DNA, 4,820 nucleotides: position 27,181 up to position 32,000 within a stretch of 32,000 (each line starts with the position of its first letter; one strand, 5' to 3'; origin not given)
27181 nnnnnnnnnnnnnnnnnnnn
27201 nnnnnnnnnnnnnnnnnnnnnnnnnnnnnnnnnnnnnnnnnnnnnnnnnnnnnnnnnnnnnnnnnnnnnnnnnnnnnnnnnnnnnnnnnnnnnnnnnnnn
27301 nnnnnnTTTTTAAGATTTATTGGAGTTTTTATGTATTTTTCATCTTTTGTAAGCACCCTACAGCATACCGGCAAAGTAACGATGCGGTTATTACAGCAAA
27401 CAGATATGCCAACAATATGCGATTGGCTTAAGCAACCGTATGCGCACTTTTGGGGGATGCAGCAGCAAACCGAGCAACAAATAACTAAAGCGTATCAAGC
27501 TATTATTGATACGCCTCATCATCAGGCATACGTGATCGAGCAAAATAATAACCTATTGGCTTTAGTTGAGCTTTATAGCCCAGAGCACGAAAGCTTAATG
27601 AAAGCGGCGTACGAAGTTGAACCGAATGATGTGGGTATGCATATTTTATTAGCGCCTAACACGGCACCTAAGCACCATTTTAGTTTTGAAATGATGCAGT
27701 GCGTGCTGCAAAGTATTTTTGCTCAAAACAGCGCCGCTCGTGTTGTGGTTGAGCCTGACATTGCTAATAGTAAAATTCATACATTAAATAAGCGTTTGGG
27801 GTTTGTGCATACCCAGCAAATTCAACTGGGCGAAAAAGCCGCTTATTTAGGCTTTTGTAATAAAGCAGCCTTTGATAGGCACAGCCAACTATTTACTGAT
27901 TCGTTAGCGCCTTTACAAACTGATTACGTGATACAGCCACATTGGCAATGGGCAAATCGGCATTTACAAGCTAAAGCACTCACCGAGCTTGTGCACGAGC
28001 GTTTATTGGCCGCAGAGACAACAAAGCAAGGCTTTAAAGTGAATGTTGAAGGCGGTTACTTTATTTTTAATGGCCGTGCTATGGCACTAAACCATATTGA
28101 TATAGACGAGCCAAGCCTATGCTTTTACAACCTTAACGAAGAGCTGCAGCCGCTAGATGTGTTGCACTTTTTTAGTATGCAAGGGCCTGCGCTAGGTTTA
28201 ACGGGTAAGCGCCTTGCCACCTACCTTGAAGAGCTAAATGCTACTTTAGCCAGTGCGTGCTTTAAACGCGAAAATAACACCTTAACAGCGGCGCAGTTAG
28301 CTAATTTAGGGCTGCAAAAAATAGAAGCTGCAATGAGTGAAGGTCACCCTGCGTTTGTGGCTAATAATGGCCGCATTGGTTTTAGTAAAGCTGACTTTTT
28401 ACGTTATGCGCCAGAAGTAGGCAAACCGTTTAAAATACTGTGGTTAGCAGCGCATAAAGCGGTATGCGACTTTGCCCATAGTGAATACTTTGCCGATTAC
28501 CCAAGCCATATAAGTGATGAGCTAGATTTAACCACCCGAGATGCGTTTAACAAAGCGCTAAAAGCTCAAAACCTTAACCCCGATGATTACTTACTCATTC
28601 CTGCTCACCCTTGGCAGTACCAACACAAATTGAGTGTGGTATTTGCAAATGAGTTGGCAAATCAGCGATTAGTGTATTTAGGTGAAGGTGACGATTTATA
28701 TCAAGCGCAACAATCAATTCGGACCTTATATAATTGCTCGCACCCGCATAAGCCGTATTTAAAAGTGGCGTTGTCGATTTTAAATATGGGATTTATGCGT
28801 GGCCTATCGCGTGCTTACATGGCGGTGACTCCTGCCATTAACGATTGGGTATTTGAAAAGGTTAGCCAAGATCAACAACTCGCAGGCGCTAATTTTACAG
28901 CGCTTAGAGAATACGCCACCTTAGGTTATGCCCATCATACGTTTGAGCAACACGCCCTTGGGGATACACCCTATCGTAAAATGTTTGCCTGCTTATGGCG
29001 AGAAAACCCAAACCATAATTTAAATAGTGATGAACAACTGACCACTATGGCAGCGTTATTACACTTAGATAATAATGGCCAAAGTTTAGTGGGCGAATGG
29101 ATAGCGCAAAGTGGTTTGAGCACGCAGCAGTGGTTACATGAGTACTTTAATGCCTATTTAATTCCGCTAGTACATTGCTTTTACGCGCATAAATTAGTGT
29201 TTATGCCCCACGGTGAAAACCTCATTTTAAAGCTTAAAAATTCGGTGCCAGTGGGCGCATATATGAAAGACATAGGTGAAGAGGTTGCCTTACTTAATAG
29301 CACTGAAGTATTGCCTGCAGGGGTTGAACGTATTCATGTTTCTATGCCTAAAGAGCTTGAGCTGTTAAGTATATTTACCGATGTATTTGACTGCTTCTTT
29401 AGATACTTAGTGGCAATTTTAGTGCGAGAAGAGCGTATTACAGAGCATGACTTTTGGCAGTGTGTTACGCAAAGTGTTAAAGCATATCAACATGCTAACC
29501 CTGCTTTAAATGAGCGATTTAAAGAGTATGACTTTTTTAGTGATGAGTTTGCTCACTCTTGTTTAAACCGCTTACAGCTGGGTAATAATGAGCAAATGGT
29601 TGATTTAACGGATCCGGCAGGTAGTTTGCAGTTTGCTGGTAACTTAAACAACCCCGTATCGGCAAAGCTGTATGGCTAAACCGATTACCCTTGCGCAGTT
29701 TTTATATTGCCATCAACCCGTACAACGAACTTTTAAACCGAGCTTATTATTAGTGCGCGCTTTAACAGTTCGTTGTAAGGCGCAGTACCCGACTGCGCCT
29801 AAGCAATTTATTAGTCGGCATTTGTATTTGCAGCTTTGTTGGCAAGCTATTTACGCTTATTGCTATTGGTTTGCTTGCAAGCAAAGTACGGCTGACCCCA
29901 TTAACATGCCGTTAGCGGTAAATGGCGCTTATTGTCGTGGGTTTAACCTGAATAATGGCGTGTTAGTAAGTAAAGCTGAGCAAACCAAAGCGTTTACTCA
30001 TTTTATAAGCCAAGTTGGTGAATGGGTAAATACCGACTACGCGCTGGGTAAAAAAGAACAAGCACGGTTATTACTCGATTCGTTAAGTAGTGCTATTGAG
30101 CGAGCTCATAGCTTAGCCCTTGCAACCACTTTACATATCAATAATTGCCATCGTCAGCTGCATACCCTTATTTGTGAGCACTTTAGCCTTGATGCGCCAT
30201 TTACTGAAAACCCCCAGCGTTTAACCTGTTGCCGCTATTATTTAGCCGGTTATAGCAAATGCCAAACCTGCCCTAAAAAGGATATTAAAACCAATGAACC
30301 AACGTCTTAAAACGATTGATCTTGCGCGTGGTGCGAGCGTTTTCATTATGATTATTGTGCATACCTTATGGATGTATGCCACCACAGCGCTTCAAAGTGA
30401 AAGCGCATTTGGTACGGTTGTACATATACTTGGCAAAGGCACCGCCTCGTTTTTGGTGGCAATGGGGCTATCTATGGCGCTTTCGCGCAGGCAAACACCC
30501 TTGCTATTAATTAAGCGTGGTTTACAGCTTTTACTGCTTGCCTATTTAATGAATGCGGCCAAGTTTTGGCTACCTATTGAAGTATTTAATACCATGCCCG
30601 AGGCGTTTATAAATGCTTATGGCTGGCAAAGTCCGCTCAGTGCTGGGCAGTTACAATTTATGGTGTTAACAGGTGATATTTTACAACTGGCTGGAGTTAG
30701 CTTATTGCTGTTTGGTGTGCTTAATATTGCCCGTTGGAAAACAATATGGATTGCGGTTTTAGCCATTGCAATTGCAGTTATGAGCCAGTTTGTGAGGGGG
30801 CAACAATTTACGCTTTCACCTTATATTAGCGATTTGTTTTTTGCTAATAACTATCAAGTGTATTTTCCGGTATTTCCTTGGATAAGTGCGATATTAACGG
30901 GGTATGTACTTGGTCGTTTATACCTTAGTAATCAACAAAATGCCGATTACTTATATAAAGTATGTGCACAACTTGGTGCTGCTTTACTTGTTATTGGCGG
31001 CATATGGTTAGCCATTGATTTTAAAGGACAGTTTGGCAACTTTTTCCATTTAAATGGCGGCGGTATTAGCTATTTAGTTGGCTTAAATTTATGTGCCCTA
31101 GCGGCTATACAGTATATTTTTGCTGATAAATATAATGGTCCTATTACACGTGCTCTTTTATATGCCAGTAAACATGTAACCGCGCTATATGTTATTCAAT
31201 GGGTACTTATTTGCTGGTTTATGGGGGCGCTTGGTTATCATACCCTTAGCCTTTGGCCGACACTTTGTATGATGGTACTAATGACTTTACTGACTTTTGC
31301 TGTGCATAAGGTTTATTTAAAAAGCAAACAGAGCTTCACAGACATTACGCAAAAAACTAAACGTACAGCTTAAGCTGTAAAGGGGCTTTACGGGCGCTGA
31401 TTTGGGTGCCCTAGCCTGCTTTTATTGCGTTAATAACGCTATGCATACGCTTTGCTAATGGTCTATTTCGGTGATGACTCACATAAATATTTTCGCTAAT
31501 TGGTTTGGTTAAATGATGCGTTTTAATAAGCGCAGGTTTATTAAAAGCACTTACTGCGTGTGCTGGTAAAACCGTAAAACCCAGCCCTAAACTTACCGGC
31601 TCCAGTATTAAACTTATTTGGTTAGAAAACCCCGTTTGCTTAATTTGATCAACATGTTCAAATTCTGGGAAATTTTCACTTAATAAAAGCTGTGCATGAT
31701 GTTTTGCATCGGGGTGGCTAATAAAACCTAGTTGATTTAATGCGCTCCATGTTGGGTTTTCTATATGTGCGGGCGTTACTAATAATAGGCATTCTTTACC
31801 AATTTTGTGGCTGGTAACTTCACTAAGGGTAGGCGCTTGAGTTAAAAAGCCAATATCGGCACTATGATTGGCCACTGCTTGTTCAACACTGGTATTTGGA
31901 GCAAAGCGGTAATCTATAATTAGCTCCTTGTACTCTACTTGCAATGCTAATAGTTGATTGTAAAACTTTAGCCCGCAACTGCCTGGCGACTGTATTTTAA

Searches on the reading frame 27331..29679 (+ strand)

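Call 26: search_protein_families(library=pfam, proteins=[window:27331-29679:+], max_evalue=0.001)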
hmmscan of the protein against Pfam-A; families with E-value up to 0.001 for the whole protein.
window:27331-29679:+ (782 aa): 5 families
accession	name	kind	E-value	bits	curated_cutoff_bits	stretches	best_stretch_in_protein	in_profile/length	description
PF04183.18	IucA_IucC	-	3.1e-79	266.4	25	1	329-578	3-239/239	IucA / IucC family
PF06276.17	FhuF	-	4.4e-41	141.5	25.2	1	599-757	1-160/161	Ferric iron reductase FhuF-like transporter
PF13523.12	Acetyltransf_8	-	1.3e-37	129.1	27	1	23-166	3-145/145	Acetyltransferase (GNAT) domain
PF13302.13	Acetyltransf_3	-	4.7e-07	31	25.4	1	16-159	2-138/138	Acetyltransferase (GNAT) domain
PF22952.2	KH_11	-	0.0009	20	24.6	0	44-96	30-74/85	Eukaryotic type KH-domain (KH-domain type I)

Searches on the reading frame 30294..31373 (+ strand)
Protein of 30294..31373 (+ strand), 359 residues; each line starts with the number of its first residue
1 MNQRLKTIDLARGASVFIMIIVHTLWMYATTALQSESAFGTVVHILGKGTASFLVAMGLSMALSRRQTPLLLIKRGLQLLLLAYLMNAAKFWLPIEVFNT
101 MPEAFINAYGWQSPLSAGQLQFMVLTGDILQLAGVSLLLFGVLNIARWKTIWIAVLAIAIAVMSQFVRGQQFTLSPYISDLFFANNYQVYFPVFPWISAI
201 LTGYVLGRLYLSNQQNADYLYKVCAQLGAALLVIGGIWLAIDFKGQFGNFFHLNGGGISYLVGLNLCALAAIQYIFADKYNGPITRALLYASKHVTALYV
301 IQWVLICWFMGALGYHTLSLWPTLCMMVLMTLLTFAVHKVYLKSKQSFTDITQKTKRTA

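Call 26: search_protein_families(library=pfam, proteins=[window:30294-31373:+], max_evalue=0.001)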
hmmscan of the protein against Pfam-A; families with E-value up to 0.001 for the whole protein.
window:30294-31373:+ (359 aa): 1 family
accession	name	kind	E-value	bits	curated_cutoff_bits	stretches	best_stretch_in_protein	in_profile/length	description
PF07786.18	HGSNAT_cat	-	8e-26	91.4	22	1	4-235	1-210/222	Heparan-alpha-glucosaminide N-acetyltransferase, catalytic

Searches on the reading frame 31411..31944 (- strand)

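Call 25: search_protein_families(library=pfam, proteins=[window:31411-31944:-], max_evalue=0.001)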
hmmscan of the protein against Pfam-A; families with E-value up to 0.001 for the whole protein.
window:31411-31944:- (177 aa): 1 family
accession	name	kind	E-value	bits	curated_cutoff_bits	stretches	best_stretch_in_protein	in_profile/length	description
PF03466.25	LysR_substrate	-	1.7e-15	57.4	28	1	5-175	32-205/209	LysR substrate binding domain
